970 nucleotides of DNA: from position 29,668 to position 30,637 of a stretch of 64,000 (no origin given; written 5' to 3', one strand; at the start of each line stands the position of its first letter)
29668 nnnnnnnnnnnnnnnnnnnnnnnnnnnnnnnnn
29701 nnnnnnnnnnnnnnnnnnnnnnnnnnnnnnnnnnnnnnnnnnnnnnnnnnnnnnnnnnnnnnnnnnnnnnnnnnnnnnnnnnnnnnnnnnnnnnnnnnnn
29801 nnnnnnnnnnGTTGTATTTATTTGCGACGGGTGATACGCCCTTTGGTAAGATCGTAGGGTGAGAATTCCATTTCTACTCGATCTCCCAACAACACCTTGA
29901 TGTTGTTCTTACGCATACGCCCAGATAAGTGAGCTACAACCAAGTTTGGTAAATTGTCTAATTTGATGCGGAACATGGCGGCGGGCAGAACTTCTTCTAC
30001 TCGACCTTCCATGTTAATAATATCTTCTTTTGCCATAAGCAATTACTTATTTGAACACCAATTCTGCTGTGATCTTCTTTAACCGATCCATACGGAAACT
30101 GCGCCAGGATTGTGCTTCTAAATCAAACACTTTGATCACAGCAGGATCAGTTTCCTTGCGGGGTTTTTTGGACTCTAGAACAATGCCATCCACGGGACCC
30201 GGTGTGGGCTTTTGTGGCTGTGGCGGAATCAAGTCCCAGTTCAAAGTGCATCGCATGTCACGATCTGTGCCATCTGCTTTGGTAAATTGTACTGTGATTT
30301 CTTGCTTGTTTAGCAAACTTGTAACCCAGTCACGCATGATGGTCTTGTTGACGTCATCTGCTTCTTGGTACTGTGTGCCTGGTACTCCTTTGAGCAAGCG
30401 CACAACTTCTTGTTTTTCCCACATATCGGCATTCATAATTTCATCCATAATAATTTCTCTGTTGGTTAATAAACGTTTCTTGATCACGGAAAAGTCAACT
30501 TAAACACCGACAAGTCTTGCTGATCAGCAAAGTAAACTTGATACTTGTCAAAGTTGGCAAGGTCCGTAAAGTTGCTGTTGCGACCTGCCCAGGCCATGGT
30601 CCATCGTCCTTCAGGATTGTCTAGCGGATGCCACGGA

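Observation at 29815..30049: Leaderless phage mRNAs together with a phage-encoded IF-1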

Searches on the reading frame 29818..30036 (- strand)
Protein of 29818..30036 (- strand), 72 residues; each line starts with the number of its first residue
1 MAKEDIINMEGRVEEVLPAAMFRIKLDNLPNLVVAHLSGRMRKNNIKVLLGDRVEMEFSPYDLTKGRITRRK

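Call 5: search_protein_families(library=pfam, proteins=[window:29818-30036:-], max_evalue=0.01)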
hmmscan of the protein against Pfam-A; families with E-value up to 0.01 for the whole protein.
window:29818-30036:- (72 aa): 2 families
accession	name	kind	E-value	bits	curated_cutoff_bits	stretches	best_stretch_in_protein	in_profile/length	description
PF01176.25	eIF-1a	-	7.5e-20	70.8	30.2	1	8-71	2-64/64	Translation initiation factor 1A / IF-1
PF16745.11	RsgA_N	-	0.00049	20.2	27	1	31-57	19-45/54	RsgA N-terminal domain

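Call 18: search_dna_similar(query=window:29818-30036:-, collection=phages, mode=protein, max_rows=40, max_evalue=0.001)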
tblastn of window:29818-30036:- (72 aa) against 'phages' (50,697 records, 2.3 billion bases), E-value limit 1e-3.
Records with a match: 36; places in all: 36; records where one place covers at least 80% of the query: 35.
Best place of each record, by identity: 60-80% 1; <60% 35.
By first word of the organism name: Prevotella 15; Bacteroides 6; Listeria 4; Bacteriophage 4; uncultured 2; Acinetobacter 2; Sinorhizobium 1; Staphylococcus 1; Enterococcus 1.
By host as written in the record: Prevotella sp. 15; - 8; Listeria monocytogenes 4; Sinohrizobium meliloti NRRL L-50 1; Staphylococcus aureus 1; Enterococcus faecalis 1; Bacteroides thetaiotaomicron VPI-5485 1; Bacteroides thetaiotaomicron VPI-5490 1; and 4 more.
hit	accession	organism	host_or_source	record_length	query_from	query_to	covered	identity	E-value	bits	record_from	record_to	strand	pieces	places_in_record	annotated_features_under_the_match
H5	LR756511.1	uncultured phage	metagenomic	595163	1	71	99%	57.7%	3e-19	85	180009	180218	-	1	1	record has no annotation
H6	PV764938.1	Sinorhizobium phage Phosso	Sinohrizobium meliloti NRRL L-50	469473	1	71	99%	56.3%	2e-18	82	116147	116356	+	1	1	translation initiation factor IF-1 | hypothetical protein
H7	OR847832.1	Listeria phage LM 4-11-1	Listeria monocytogenes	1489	1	71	99%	54.9%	1e-17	80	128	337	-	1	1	record has no annotation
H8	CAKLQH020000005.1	Acinetobacter phage MD-2021a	not known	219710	3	71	96%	56.5%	8e-19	84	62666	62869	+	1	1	infA: translation initiation factor IF-1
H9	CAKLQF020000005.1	Acinetobacter phage MD-2021a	not known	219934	3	71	96%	56.5%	8e-19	84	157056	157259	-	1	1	infA: translation initiation factor IF-1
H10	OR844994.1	Staphylococcus phage SA 1306 Kay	Staphylococcus aureus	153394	1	71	99%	53.5%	2e-18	82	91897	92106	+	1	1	record has no annotation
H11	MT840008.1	Bacteriophage sp.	human fecal samples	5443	1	71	99%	53.5%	7e-18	81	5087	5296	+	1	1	record has no annotation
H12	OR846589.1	Enterococcus phage Efs 1-1-1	Enterococcus faecalis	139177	1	71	99%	53.5%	4e-17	79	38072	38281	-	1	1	record has no annotation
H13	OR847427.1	Listeria phage LM 4-11-1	Listeria monocytogenes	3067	1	71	99%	52.1%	4e-16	76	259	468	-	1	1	record has no annotation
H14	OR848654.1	Listeria phage LM 4-14-1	Listeria monocytogenes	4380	1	71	99%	52.1%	4e-16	76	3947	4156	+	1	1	record has no annotation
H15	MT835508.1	Bacteriophage sp.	human fecal samples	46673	1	72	100%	51.4%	9e-18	81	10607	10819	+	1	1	record has no annotation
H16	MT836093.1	Bacteriophage sp.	human fecal samples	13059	3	71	96%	53.6%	2e-16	77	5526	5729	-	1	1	record has no annotation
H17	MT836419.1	Bacteriophage sp.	human fecal samples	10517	1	71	99%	47.9%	2e-15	74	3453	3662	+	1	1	record has no annotation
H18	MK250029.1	Prevotella phage Lak-C1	Prevotella sp.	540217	1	71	99%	46.5%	7e-14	69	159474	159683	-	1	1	record has no annotation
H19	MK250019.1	Prevotella phage Lak-A2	Prevotella sp.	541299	1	71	99%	46.5%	7e-14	69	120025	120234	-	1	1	record has no annotation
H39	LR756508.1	uncultured phage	metagenomic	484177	5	71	93%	46.3%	2e-11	63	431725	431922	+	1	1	record has no annotation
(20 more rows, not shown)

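Call 39: find_homologous_proteins(query=window:29818-30036:-, max_evalue=1e-10)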
Query window:29818-30036:- (72 aa): 2075 proteins with E <= 1e-10 among 2080 candidates; the best 120 are listed.
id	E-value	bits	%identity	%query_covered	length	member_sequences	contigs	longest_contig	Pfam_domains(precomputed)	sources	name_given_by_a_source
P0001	3.6e-38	145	97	100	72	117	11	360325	PF01176.26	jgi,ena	jgi:translation initiation factor IF-1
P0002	7.0e-38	144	97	100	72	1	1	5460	PF01176.26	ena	-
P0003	1.9e-37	143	97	100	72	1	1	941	PF01176.26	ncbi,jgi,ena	jgi:translation initiation factor IF-1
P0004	7.9e-37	141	96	100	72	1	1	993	PF01176.26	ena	-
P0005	1.4e-36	140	96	100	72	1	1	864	PF01176.26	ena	-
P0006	1.5e-36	140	94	100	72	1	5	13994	PF01176.26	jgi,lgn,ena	jgi:translation initiation factor IF-1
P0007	2.0e-36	140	96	100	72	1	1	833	PF01176.26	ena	-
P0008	2.1e-36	140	93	100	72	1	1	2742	PF01176.26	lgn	-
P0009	2.1e-36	140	94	100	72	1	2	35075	PF01176.26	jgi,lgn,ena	jgi:translation initiation factor IF-1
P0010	2.2e-36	140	92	100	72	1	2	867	PF01176.26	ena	-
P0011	2.6e-36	139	94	100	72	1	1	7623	PF01176.26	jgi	-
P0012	2.9e-36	139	93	100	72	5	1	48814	PF01176.26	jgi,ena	-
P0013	3.0e-36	139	92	100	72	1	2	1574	PF01176.26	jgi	-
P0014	3.0e-36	139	93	100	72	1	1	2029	PF01176.26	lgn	-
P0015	3.0e-36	139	92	100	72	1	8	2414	PF01176.26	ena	-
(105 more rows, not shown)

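Call 40: search_solved_structures(query=window:29818-30036:-, show_alignments=3)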
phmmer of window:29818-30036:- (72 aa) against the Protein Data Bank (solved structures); distinct sequences matched with E-value up to 0.001: 12.
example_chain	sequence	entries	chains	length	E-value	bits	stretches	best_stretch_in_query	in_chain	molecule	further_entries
6c00_A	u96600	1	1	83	1e-21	79.2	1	1-72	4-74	Translation initiation factor IF-1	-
2n78_A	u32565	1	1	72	1.6e-21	78.7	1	1-71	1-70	Translation initiation factor IF-1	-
9fco_I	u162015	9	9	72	2.3e-21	78.1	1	1-71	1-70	Translation initiation factor IF-1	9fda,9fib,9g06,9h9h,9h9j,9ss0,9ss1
1ah9_A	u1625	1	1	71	1.1e-20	76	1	2-71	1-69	INITIATION FACTOR 1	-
2n8n_A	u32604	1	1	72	1.5e-20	75.5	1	1-71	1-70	Translation initiation factor IF-1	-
4ql5_A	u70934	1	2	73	1.9e-20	75.3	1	1-71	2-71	Translation initiation factor IF-1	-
3i4o_A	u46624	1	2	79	3.1e-18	68.2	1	2-71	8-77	Translation initiation factor IF-1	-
2n3s_A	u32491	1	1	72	3.6e-18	68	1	1-71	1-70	Translation initiation factor IF-1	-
9dcn_A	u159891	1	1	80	1.3e-17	66.3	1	1-71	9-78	Translation initiation factor IF-1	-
5lmn_W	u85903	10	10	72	1.4e-17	66.2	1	2-72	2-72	Translation initiation factor IF-1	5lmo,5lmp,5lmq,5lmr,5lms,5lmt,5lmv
1hr0_W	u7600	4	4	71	2.5e-17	65.4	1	3-72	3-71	TRANSLATION INITIATION FACTOR | translation Initiation Factor 1 | Translation initiation factor IF-1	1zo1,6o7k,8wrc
2nch_A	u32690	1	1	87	1.4e-14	56.8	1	5-71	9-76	Translation initiation factor IF-1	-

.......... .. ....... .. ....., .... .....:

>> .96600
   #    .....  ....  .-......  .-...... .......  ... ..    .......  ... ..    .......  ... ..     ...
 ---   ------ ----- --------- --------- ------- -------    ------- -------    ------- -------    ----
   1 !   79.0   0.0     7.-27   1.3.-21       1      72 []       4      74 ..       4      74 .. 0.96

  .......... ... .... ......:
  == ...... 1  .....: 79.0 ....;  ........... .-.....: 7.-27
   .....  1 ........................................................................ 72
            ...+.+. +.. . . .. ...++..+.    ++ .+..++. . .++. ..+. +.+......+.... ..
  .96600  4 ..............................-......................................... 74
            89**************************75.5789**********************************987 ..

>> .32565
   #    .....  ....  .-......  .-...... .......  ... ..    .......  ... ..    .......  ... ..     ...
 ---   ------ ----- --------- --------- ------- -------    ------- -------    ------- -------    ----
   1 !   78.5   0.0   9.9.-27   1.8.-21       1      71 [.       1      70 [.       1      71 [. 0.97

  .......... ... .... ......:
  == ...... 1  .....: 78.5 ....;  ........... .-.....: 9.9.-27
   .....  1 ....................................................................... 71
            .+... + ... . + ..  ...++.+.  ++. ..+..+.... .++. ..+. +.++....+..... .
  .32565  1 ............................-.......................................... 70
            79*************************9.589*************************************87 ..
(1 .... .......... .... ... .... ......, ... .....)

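Call 46: get_annotated_region(hit=H6, flank=3000)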
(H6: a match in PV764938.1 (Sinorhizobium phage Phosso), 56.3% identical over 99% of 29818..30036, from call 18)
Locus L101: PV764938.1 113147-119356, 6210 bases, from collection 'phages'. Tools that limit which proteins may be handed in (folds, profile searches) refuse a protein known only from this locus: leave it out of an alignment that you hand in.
description: Sinorhizobium phage Phosso, complete genome.
organism: Sinorhizobium phage Phosso (NCBI taxid 3435197)
taxonomy: Viruses
host: Sinohrizobium meliloti NRRL L-50; source: soil; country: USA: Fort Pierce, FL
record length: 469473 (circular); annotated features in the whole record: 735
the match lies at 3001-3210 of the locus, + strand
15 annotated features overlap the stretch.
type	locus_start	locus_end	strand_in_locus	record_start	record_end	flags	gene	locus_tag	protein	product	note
CDS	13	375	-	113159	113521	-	-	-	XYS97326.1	hypothetical protein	168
CDS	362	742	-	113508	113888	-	-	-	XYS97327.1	hypothetical protein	169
CDS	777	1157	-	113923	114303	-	-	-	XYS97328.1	hypothetical protein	170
CDS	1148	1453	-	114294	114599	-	-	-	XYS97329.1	hypothetical protein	171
CDS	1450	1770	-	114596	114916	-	-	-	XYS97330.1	hypothetical protein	172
CDS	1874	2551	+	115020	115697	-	-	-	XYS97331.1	ATPase domain-containing Clp family protein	173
CDS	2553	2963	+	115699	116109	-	-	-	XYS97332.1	MutT-like nucleotide pyrophosphohydrolase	174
CDS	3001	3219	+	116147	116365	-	-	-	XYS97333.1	translation initiation factor IF-1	175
CDS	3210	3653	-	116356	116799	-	-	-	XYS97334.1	hypothetical protein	176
CDS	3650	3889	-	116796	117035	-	-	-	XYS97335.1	hypothetical protein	177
CDS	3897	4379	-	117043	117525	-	-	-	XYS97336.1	hypothetical protein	178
CDS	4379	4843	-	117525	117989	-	-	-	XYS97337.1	hypothetical protein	179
CDS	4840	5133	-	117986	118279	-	-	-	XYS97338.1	hypothetical protein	180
CDS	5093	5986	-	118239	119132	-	-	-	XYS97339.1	hypothetical protein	181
CDS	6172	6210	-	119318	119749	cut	-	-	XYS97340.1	hypothetical protein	182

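Call 47: get_annotated_region(hit=H5, flank=3000)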
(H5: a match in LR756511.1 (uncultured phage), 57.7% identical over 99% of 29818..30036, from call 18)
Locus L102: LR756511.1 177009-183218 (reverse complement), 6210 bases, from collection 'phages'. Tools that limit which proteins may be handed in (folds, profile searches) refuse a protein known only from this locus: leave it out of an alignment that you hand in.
description: uncultured phage genome assembly, chromosome: 1.
organism: uncultured phage (NCBI taxid 278008)
taxonomy: Viruses; environmental samples
host: -; source: metagenomic; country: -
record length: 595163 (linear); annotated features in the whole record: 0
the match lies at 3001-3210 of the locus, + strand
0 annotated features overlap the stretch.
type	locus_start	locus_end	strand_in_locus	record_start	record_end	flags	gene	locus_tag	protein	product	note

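Call 48: get_annotated_region(hit=H8, flank=3000)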
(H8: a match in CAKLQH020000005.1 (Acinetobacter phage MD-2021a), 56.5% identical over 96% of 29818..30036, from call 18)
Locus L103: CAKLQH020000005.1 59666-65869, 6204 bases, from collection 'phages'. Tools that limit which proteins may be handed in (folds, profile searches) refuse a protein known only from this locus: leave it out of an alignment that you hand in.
description: Acinetobacter phage MD-2021a strain 5899STDY8049191 genome assembly, contig: ERS3583567SCcontig000005, whole genome shotgun sequence.
organism: Acinetobacter phage MD-2021a (NCBI taxid 2899278)
taxonomy: Viruses; Duplodnaviria; Heunggongvirae; Uroviricota; Caudoviricetes
host: -; source: not known; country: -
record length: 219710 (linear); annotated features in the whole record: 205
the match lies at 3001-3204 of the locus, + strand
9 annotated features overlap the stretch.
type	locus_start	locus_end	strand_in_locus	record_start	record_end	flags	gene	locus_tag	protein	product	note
CDS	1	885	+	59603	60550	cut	ansA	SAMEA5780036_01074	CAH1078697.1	L-Asparaginase I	-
CDS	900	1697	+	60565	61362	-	truA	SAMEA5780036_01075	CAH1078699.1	tRNA pseudouridine synthase A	-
CDS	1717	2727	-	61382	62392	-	gadX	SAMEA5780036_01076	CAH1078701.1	DNA-binding transcriptional regulator GadX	-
CDS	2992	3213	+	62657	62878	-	infA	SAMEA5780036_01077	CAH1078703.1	translation initiation factor IF-1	-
CDS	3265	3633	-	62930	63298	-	-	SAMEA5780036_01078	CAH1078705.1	Uncharacterized protein conserved in bacteria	-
CDS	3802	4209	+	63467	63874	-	-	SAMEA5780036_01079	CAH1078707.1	Uncharacterised protein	-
CDS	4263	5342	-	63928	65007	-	leuB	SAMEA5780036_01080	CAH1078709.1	3-isopropylmalate dehydrogenase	-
CDS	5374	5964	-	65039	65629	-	-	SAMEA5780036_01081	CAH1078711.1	Uncharacterised protein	-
CDS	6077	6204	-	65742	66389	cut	leuD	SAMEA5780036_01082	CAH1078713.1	3-isopropylmalate dehydratase small subunit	-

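Call 59: find_related_loci(query=window:29818-30036:-, collection=genome_contigs, flank=3000)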
Query window:29818-30036:- (72 aa) in genome_contigs; peptide patterns used: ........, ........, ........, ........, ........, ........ (x = any residue, [..] = any of these).
600 stretches matched a pattern (row limit reached: there are more); 596 encode a relative of the query (tblastn E <= 1e-3); the best 80 are kept; 80 distinct loci.
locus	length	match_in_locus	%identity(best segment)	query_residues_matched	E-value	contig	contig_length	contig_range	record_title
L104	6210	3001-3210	59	1-71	1e-26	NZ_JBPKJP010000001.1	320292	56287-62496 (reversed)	Lysobacter sp. 1R34A ctg00001, whole genome shotgun sequence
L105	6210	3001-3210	66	1-71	2e-26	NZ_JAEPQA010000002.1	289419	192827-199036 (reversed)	MAG: Nisaea sp. isolate HXMU1428-11 NODE_2_length_289419_cov_5.928061, whole genome shotgun sequence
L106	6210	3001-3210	65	1-71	3e-26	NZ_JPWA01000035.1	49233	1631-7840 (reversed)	Thalassospira xianhensis MCCC 1A02616 contig35, whole genome shotgun sequence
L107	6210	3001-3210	66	1-71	2e-26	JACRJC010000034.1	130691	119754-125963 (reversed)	MAG: Rhodospirillales bacterium isolate NC_groundwater_1819_Pr3_B-0.1um_61_64 SR-2_scaffold_141_2316490, whole genome sh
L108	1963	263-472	65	1-71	3e-26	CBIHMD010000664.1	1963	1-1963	MAG TPA_asm: uncultured Thalassospira sp. isolate SRR17255024_concoct_3 genome assembly, contig: ERZ27337132.24564, whol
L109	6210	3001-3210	62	1-71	4e-26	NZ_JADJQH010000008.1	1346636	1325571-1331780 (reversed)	MAG: Dokdonella sp. isolate Fred_18-Q3-R57-64_MAXAC.209 tig01554391-10-13519210, whole genome shotgun sequence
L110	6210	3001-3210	65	1-71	3e-26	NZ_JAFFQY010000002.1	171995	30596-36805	Roseococcus thiosulfatophilus strain RB-3 contig.11.lin, whole genome shotgun sequence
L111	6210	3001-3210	65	1-71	5e-26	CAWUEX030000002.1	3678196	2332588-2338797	MAG: Rhodospirillaceae bacterium isolate e7de1b1e-f61f-4465-b923-37e46d3445d0 genome assembly, contig: contig_2, whole g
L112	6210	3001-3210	61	1-71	5e-26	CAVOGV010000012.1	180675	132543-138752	MAG: uncultured Gammaproteobacteria bacterium isolate MFD09964.bin.2.154 genome assembly, contig: contig_14796, whole ge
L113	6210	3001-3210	65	1-71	4e-26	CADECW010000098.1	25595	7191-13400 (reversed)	MAG: uncultured Rhodospirillales bacterium isolate Rhodospirillales sp. RBC080 genome assembly, contig: MAG080_98, whole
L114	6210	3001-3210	65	1-71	5e-26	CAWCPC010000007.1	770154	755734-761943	MAG: uncultured Alphaproteobacteria bacterium isolate MFD04967.bin.1.213 genome assembly, contig: contig_50738, whole ge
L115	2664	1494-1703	65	1-71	5e-26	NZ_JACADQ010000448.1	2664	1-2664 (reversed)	Neoroseomonas rubea strain MO17 448, whole genome shotgun sequence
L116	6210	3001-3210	66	1-71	7e-26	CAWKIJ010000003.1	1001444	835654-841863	MAG: uncultured Alphaproteobacteria bacterium isolate MFD02979.bin.1.79 genome assembly, contig: contig_46249, whole gen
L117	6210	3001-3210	63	1-71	7e-26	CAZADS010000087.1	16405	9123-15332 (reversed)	MAG TPA_asm: uncultured Thalassobaculaceae bacterium isolate SRP092796_co2_767 genome assembly, contig: k141_4583889, wh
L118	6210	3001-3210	62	1-71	7e-26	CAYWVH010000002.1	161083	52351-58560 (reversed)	MAG TPA_asm: uncultured Wenzhouxiangella sp. isolate binchicken_co208_239 genome assembly, contig: NODE_45_length_161083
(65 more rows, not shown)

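Call 88: get_annotated_region(hit=H39, flank=200)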
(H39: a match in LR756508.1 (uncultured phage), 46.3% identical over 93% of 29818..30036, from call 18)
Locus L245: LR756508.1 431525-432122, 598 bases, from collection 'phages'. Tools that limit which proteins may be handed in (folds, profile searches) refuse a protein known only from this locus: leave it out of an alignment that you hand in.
description: uncultured phage genome assembly, chromosome: 1.
organism: uncultured phage (NCBI taxid 278008)
taxonomy: Viruses; environmental samples
host: -; source: metagenomic; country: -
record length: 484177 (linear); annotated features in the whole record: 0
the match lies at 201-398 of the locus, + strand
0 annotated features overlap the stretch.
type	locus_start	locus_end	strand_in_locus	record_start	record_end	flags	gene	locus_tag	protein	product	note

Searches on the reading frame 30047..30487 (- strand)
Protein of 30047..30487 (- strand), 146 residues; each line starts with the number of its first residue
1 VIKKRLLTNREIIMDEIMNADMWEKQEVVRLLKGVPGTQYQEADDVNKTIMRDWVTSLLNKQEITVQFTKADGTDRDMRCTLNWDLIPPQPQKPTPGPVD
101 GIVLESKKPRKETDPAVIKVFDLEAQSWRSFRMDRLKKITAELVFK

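Call 5: search_protein_families(library=pfam, proteins=[window:30047-30487:-], max_evalue=0.01)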
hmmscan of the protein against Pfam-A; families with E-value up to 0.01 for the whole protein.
window:30047-30487:- (146 aa): 1 family
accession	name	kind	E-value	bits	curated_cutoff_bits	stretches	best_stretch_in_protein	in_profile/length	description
PF10902.13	WYL_2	-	1.9e-11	44.5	26.7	1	58-136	7-73/74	WYL_2, Sm-like SH3 beta-barrel fold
